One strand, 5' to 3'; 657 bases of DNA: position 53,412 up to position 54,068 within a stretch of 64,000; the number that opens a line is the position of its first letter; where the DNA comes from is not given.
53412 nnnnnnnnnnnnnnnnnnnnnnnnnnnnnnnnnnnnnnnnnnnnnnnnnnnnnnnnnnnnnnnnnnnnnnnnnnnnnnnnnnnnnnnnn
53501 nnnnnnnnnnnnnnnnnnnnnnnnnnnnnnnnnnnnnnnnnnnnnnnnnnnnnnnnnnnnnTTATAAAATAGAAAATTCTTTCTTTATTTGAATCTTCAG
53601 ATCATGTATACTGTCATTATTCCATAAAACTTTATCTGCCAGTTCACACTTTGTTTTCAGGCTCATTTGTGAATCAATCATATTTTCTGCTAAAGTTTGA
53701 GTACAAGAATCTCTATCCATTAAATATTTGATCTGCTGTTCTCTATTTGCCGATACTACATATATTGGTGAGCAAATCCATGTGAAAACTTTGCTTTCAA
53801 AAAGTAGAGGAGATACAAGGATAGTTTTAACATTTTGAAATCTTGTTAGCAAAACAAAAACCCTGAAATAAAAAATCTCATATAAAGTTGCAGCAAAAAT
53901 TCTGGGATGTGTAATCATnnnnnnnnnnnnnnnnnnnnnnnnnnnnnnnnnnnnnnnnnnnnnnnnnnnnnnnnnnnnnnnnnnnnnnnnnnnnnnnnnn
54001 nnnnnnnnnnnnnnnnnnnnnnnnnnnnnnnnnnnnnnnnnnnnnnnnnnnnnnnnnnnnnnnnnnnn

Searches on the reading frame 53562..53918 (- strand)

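Call 10: search_protein_families(library=pfam, proteins=[window:53562-53918:-])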
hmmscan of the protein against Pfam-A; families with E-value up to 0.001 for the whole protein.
window:53562-53918:- (118 aa): 1 family
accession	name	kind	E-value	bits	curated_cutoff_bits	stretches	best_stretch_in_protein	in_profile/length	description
PF01121.26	CoaE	-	6.6e-15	55.7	27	1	24-105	98-179/180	Dephospho-CoA kinase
